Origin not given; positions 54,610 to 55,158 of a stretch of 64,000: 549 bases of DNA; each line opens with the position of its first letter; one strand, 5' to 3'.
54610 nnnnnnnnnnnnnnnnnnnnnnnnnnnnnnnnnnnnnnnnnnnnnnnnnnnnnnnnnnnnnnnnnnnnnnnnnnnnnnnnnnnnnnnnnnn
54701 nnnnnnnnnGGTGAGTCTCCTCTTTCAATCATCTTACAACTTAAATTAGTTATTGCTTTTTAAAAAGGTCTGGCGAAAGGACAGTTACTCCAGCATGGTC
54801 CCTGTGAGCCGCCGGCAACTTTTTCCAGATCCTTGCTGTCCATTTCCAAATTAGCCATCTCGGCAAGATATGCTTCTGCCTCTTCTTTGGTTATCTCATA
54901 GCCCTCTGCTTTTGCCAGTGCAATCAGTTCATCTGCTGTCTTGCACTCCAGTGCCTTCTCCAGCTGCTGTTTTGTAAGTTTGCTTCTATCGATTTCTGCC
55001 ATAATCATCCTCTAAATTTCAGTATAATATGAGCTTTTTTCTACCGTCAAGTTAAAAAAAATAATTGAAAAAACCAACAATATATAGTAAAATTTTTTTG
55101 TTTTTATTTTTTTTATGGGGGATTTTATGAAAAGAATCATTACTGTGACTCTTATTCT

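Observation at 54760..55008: An orphan Nif11-type leader peptide with a double-glycine site and a 15 aa Cys/Ser-containing core is a candidate RiPP precursor.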

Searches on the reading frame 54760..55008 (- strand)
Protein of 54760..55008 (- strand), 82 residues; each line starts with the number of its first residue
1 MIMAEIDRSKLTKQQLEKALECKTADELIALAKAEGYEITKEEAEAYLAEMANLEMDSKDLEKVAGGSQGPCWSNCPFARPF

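Call 3: search_protein_families(library=pfam, proteins=[window:54760-55008:-], max_evalue=1)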
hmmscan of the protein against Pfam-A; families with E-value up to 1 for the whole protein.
window:54760-55008:- (82 aa): 8 families
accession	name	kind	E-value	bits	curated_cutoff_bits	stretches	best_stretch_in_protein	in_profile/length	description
PF07862.16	Nif11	-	1.9e-06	28.5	23.8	1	17-43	21-47/48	Nif11 domain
PF21100.3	MCM_C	-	0.0056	16.9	27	1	2-52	10-48/64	MCM protein C-terminal winged helix-turn-helix domain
PF11116.13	DUF2624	-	0.0074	17.5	24.7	1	11-55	3-47/83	Protein of unknown function (DUF2624)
PF24731.1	DUF7683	-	0.057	14.2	27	1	5-61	17-68/73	Domain of unknown function (DUF7683)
PF03047.20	ComC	-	0.058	13.6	20.4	1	55-68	12-25/31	COMC family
PF12086.13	DUF3563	-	0.13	12.7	26.9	1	38-54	20-36/61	Protein of unknown function (DUF3563)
PF08672.17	ANAPC2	-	0.17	12.8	23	0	32-52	26-46/60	Anaphase promoting complex (APC) subunit 2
PF11829.13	DUF3349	-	0.21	12.8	28.3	1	15-66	33-83/94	Protein of unknown function (DUF3349)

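Call 4: search_protein_families(library=ncbifam, proteins=[window:54760-55008:-], max_evalue=1)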
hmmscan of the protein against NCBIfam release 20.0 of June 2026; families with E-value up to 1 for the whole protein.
window:54760-55008:- (82 aa): 3 families
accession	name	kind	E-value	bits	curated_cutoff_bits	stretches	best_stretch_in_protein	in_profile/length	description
TIGR03798.1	leader_Nif11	subfamily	6.6e-09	35.9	32.3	1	15-67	18-68/68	Nif11-like leader peptide family RiPP precursor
TIGR03890.1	nif11_cupin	hypoth_equivalog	0.035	13.7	159.45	1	8-47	21-60/171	Nif11 domain/cupin domain-containing protein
NF006292.0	PRK08475.1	equivalog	0.11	12.1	166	1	3-61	69-129/171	F0F1 ATP synthase subunit B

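Call 6: find_homologous_proteins(query=window:54760-55008:-, max_evalue=0.01)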
Query window:54760-55008:- (82 aa): 943 proteins with E <= 0.01 among 949 candidates; the best 120 are listed.
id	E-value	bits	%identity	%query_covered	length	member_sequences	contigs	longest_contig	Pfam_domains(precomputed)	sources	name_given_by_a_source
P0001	2.1e-46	173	100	100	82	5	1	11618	PF07862.17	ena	-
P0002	9.9e-44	164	96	98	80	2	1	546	PF07862.17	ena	-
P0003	3.5e-31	124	74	100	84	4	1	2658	PF07862.17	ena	-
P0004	3.4e-30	121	80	90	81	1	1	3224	PF07862.17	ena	-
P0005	5.2e-30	121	79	90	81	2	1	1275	PF07862.17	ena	-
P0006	7.4e-29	117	73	94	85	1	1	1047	PF07862.17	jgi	jgi:predicted ribosomally synthesized peptide with nif11-like leader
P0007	1.8e-28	116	75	91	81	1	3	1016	PF07862.17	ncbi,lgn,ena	-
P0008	5.1e-28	114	79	87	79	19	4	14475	PF07862.17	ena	-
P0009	6.1e-28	114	74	91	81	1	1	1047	PF07862.17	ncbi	-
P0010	1.3e-27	113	79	87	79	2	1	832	PF07862.17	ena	-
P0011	1.5e-27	113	75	90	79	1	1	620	PF07862.17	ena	-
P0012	3.7e-27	112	71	90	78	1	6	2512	-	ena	-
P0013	4.0e-27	112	69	98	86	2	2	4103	PF07862.17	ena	-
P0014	6.1e-27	111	67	95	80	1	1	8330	PF07862.17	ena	-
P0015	7.3e-27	111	72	88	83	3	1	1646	-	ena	-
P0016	1.3e-26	110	67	95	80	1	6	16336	PF07862.17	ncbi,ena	-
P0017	1.4e-26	110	73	87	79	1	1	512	PF07862.17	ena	-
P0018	1.4e-26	110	73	89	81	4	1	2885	PF07862.17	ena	-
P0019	1.6e-26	110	68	90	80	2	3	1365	PF07862.17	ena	-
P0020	1.7e-26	110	68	94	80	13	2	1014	PF07862.17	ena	-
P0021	3.0e-26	109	76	87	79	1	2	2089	PF07862.17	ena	-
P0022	3.8e-26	108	66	98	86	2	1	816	PF07862.17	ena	-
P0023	4.6e-26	108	67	98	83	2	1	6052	PF07862.17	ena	-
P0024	5.6e-26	108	75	87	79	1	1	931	PF07862.17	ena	-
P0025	6.8e-26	108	76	83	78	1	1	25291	PF07862.17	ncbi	-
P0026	1.1e-25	107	67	98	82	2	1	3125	PF07862.17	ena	-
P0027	1.2e-25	107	68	98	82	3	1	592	PF07862.17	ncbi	-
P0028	1.3e-25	107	76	83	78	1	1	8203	PF07862.17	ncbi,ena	-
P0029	1.3e-25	107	72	88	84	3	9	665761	PF07862.17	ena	-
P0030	1.3e-25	107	68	98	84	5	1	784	PF07862.17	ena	-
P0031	1.5e-25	107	69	93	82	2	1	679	PF07862.17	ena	-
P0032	1.7e-25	106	76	87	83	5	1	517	PF07862.17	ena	-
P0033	1.8e-25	106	73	91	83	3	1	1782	PF07862.17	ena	-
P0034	1.8e-25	106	72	91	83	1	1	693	PF07862.17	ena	-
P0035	2.5e-25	106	68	98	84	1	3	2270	PF07862.17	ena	-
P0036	3.2e-25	106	66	98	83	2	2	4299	PF07862.17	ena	-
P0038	4.8e-25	105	68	94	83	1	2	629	PF07862.17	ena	-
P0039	5.5e-25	105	69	94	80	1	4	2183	PF07862.17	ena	-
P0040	6.7e-25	105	63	100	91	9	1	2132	PF07862.17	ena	-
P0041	7.7e-25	104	65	94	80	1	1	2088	PF07862.17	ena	-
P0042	1.0e-24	104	66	98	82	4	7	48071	PF07862.17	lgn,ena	-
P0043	1.1e-24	104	71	88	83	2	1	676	PF07862.17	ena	-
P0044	1.1e-24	104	66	98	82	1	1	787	PF07862.17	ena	-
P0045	1.1e-24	104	67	95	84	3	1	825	PF07862.17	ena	-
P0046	1.2e-24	104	65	91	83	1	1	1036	PF07862.17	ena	-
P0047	1.3e-24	104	65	94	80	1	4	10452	PF07862.17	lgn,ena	-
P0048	1.3e-24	104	64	95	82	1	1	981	PF07862.17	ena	-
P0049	1.4e-24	104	65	94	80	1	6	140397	PF07862.17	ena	-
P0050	1.5e-24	103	65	94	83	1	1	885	PF07862.17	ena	-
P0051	1.7e-24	103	68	91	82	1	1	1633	PF07862.17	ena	-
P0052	1.9e-24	103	64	94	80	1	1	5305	PF07862.17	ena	-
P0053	2.3e-24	103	75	83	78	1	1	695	PF07862.17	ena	-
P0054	2.3e-24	103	64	94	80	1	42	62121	PF07862.17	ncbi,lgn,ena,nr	ncbi:MAG: Nif11-like leader peptide family RiPP precursor [Spirochaetia bacterium]|nr:Nif11-like lea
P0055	2.9e-24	103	68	91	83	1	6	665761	PF07862.17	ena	-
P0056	3.1e-24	102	71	84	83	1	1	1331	PF07862.17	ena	-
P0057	3.2e-24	102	75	80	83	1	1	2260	PF07862.17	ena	-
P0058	3.7e-24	102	65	94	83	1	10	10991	PF07862.17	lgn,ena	-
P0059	3.7e-24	102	64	94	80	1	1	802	PF07862.17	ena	-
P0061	4.7e-24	102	64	94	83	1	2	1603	PF07862.17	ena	-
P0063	7.4e-24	101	69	91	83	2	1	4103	PF07862.17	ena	-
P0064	9.7e-24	101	63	95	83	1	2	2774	PF07862.17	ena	-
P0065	1.1e-23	101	63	95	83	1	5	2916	PF07862.17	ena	-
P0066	1.3e-23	100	64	94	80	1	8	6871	PF07862.17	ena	-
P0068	1.6e-23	100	63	94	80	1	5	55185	PF07862.17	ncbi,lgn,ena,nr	ncbi:MAG: Nif11 family protein [Spirochaetia bacterium]|nr:Nif11 family protein [Spirochaetia bacter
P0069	1.7e-23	100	71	80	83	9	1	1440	PF07862.17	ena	-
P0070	2.7e-23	99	64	94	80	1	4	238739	PF07862.17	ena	-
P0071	3.3e-23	99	68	87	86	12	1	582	PF07862.17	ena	-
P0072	4.6e-23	99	65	94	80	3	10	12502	PF07862.17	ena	-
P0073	4.8e-23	99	67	88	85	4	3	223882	PF07862.17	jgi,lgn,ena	jgi:predicted ribosomally synthesized peptide with nif11-like leader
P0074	4.8e-23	99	68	87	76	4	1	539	PF07862.17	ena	-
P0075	7.7e-23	98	64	94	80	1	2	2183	PF07862.17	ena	-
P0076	8.1e-23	98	64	94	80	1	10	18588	PF07862.17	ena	-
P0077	9.3e-23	98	71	83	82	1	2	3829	PF07862.17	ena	-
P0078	1.2e-22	97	77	76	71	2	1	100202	PF07862.17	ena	-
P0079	1.2e-22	97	66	89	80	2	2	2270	PF07862.17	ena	-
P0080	1.5e-22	97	63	94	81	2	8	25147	PF07862.17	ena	-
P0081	1.7e-22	97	68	88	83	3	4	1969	PF07862.17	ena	-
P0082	1.7e-22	97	62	95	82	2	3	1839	PF07862.17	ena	-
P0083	1.9e-22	97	67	88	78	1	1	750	PF07862.17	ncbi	-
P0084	2.0e-22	97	63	94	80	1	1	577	PF07862.17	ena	-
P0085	2.8e-22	96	68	89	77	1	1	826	PF07862.17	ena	-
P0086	2.8e-22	96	65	94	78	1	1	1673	PF07862.17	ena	-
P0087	3.2e-22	96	67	88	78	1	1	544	PF07862.17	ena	-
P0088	3.3e-22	96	68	88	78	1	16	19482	PF07862.17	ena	-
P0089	3.4e-22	96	63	94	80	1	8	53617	PF07862.17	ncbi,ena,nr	ncbi:MAG: Nif11-like leader peptide family RiPP precursor [Spirochaetia bacterium]|nr:Nif11-like lea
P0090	3.5e-22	96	66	83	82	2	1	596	PF07862.17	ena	-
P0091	3.7e-22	96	67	88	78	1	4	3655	PF07862.17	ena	-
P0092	3.8e-22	96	68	88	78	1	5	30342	PF07862.17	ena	-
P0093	4.0e-22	96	66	90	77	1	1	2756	PF07862.17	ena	-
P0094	4.1e-22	96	67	88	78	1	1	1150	PF07862.17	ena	-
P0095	4.3e-22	96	67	87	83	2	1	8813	PF07862.17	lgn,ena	-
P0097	4.7e-22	96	68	88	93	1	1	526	PF07862.17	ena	-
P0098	5.0e-22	95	70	80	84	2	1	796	PF07862.17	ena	-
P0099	6.7e-22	95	67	88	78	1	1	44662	PF07862.17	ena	-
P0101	7.7e-22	95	67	88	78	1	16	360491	PF07862.17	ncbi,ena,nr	ncbi:MAG: Nif11-like leader peptide family RiPP precursor [Acidaminococcaceae bacterium]|nr:Nif11-li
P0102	8.1e-22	95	65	84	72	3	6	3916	PF07862.17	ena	-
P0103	1.1e-21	94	67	88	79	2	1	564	PF07862.17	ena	-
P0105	1.2e-21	94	65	88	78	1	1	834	PF07862.17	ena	-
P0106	1.3e-21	94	67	88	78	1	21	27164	PF07862.17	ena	-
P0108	1.3e-21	94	67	84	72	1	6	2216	PF07862.17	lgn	-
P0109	1.5e-21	94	67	88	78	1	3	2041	PF07862.17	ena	-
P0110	1.5e-21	94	67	88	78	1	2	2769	PF07862.17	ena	-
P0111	1.7e-21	94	65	84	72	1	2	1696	PF07862.17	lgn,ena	-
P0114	2.3e-21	93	68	87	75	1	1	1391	PF07862.17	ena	-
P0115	2.4e-21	93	65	84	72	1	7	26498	PF07862.17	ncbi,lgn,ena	-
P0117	2.7e-21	93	65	88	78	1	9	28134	PF07862.17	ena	-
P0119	2.8e-21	93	65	88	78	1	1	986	PF07862.17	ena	-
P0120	2.9e-21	93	65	88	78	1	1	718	PF07862.17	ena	-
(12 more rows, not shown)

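Call 9: find_encoding_contigs(protein=P0029, flank=10000, max_places=4)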
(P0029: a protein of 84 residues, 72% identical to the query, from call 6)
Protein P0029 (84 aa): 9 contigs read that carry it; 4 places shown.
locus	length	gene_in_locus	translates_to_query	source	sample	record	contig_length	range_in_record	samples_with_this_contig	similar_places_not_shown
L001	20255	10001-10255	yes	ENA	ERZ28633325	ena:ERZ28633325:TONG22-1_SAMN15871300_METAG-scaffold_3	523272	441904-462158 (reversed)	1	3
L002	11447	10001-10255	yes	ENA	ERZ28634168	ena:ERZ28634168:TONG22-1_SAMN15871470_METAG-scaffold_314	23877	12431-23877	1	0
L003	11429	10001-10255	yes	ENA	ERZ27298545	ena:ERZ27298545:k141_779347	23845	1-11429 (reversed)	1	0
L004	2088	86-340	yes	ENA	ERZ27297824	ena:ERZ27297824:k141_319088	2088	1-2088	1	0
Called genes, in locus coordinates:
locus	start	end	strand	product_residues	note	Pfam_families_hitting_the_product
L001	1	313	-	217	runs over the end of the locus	PF00528:BPD_transp_1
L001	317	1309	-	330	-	PF00005:ABC_tran, PF13304:AAA_21 (faint), PF02463:SMC_N (weak), PF09383:NIL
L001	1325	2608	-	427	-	PF00464:SHMT, PF00155:Aminotran_1_2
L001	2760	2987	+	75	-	PF06196:DUF997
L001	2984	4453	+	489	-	PF00474:SSF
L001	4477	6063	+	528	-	PF00375:SDF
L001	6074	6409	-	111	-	PF12675:DUF3795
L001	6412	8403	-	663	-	PF06808:DctM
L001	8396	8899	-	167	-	PF08905:DUF1850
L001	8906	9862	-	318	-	PF16868:NMT1_3, PF09084:NMT1 (weak)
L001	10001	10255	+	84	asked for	PF07862:Nif11 (weak)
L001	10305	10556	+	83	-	PF07862:Nif11 (weak)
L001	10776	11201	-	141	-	PF01381:HTH_3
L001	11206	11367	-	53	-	PF07927:HicA_toxin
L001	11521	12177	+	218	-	-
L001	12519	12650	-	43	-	-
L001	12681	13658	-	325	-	PF18754:Nmad3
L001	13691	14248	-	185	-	-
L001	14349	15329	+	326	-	PF13280:WYL, PF25583:WCX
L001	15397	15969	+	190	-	PF05014:Nuc_deoxyrib_tr, PF15891:Nuc_deoxyri_tr2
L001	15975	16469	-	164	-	-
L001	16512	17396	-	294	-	PF01545:Cation_efflux, PF16916:ZT_dimer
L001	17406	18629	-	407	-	PF00155:Aminotran_1_2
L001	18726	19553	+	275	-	PF01476:LysM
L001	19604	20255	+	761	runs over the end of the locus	PF17854:FtsK_alpha, PF01580:FtsK_SpoIIIE, PF09397:FtsK_gamma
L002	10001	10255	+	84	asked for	PF07862:Nif11 (weak)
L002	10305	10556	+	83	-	PF07862:Nif11 (weak)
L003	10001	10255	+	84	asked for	PF07862:Nif11 (weak)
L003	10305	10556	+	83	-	PF07862:Nif11 (weak)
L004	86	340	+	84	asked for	PF07862:Nif11 (weak)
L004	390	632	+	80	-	PF07862:Nif11 (weak)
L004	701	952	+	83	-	PF07862:Nif11 (weak)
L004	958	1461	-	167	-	PF13673:Acetyltransf_10, PF00583:Acetyltransf_1, PF13508:Acetyltransf_7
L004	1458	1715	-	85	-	PF08681:TacA1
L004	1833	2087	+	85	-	?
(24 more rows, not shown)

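Call 10: find_encoding_contigs(protein=P0101, flank=10000, max_places=4)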
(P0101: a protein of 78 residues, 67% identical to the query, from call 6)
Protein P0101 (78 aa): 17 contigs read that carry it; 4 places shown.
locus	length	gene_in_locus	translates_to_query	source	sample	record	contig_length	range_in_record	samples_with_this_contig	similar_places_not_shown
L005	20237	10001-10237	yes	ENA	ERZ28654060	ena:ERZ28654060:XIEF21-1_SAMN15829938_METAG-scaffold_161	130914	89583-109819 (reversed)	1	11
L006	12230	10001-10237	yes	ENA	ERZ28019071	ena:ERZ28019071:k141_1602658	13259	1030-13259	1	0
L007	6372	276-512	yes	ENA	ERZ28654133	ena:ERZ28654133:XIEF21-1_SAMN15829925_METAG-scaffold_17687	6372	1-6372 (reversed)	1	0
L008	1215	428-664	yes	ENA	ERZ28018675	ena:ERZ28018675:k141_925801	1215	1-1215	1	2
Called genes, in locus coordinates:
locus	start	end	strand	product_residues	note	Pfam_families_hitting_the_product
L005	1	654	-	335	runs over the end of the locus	PF01136:Peptidase_U32 (weak)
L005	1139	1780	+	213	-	PF01510:Amidase_2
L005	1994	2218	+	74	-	PF07872:DUF1659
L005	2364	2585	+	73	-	PF11148:DUF2922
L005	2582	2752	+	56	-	PF12841:YvrJ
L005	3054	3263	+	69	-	-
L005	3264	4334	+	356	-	PF00145:DNA_methylase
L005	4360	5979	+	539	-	PF09254:FokI_cleav_dom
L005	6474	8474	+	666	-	PF09848:SLFN-g3_helicase, PF13401:AAA_22 (faint)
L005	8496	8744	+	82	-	-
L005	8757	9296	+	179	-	-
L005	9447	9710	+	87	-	-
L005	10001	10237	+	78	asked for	PF07862:Nif11 (weak)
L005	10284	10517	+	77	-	-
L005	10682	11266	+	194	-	-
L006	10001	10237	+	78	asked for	PF07862:Nif11 (weak)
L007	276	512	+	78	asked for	PF07862:Nif11 (weak)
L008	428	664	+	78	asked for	PF07862:Nif11 (weak)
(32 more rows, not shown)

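Call 13: find_related_loci(query=A1, collection=genome_contigs, flank=10000)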
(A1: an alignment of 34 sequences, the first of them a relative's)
Query A1 (82 aa) in genome_contigs; peptide patterns used: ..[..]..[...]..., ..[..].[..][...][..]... (x = any residue, [..] = any of these).
593 stretches matched a pattern (row limit reached: there are more); 118 encode a relative of the query (tblastn E <= 1e-3); the best 80 are kept; 79 distinct loci.
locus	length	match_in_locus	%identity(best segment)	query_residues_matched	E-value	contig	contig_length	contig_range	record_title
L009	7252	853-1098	100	1-82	9e-52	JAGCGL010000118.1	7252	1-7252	MAG: Spirochaetia bacterium isolate RGIG9769 Yak_Omasum-5__c1050102, whole genome shotgun sequence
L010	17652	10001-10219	78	1-73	6e-34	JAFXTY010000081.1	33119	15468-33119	MAG: Spirochaetia bacterium isolate RGIG6743 Sheep_Rumen-3__c1640304, whole genome shotgun sequence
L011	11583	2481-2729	65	1-82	7e-32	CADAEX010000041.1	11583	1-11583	MAG: uncultured Spirochaetaceae bacterium isolate RUG13243 genome assembly, contig: RUG13243_asm_41, whole genome shotgu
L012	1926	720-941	65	1-77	1e-28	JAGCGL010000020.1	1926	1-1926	MAG: Spirochaetia bacterium isolate RGIG9769 Yak_Omasum-5__c213768, whole genome shotgun sequence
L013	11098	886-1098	71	6-77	4e-28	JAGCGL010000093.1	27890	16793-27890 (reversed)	MAG: Spirochaetia bacterium isolate RGIG9769 Yak_Omasum-5__c829268, whole genome shotgun sequence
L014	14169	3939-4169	62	2-77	3e-26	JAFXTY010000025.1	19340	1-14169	MAG: Spirochaetia bacterium isolate RGIG6743 Sheep_Rumen-3__c415092, whole genome shotgun sequence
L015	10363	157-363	64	6-77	5e-26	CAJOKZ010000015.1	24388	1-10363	uncultured Succiniclasticum sp. isolate Reindeer_1_mag_91 genome assembly, contig: scaffold_1391, whole genome shotgun s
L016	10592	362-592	55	1-77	7e-26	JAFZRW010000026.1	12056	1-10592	MAG: Schwartzia sp. (in: firmicutes) isolate RGIG8041 Water_buffalos_Rumen-1__c145271, whole genome shotgun sequence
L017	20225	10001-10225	60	1-77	1e-25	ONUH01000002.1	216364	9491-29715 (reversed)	uncultured Selenomonadales bacterium isolate RUG643 genome assembly, contig: scaffold_8, whole genome shotgun sequence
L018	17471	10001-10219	62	3-77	1e-25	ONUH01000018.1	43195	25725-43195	uncultured Selenomonadales bacterium isolate RUG643 genome assembly, contig: scaffold_549, whole genome shotgun sequence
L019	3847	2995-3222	60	1-77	1e-25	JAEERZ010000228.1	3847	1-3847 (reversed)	MAG: Selenomonadaceae bacterium isolate Tb.RUG.370 NODE_122751_length_3847_cov_1.665323, whole genome shotgun sequence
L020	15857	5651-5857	61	6-77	2e-25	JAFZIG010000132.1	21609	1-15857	MAG: Acidaminococcaceae bacterium isolate RGIG7791 Water_buffalos_Reticulum-1__c565560, whole genome shotgun sequence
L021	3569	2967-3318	64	6-75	3e-25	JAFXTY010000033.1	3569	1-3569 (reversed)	MAG: Spirochaetia bacterium isolate RGIG6743 Sheep_Rumen-3__c546999, whole genome shotgun sequence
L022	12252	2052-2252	67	6-75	4e-25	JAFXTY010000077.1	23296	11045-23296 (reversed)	MAG: Spirochaetia bacterium isolate RGIG6743 Sheep_Rumen-3__c1559283, whole genome shotgun sequence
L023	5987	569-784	61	3-76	1e-24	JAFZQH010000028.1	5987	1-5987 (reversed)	MAG: Lachnospiraceae bacterium isolate RGIG8000 Water_buffalos_Rumen-1__c889274, whole genome shotgun sequence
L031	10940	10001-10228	58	6-80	3e-24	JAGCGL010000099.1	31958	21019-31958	MAG: Spirochaetia bacterium isolate RGIG9769 Yak_Omasum-5__c888274, whole genome shotgun sequence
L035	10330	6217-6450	61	1-78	1e-23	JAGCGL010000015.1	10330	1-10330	MAG: Spirochaetia bacterium isolate RGIG9769 Yak_Omasum-5__c182681, whole genome shotgun sequence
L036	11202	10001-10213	59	6-77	1e-23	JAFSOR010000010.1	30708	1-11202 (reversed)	MAG: Spirochaetia bacterium isolate RGIG3334 Goat_Reticulum-6__c226796, whole genome shotgun sequence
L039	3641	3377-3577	63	6-75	2e-23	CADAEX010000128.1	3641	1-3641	MAG: uncultured Spirochaetaceae bacterium isolate RUG13243 genome assembly, contig: RUG13243_asm_128, whole genome shotg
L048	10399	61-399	62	6-74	8e-23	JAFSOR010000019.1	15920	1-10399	MAG: Spirochaetia bacterium isolate RGIG3334 Goat_Reticulum-6__c382979, whole genome shotgun sequence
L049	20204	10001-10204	59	6-74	6e-23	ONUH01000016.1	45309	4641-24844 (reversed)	uncultured Selenomonadales bacterium isolate RUG643 genome assembly, contig: scaffold_510, whole genome shotgun sequence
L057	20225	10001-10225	54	1-77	2e-22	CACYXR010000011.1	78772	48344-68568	MAG: uncultured Selenomonadaceae bacterium isolate RUG12372 genome assembly, contig: RUG12372_asm_11, whole genome shotg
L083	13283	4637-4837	57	6-74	2e-20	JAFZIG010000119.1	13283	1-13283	MAG: Acidaminococcaceae bacterium isolate RGIG7791 Water_buffalos_Reticulum-1__c493595, whole genome shotgun sequence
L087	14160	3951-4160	53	3-72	3e-20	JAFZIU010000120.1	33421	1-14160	MAG: Spirochaetia bacterium isolate RGIG7805 Water_buffalos_Reticulum-1__c700966, whole genome shotgun sequence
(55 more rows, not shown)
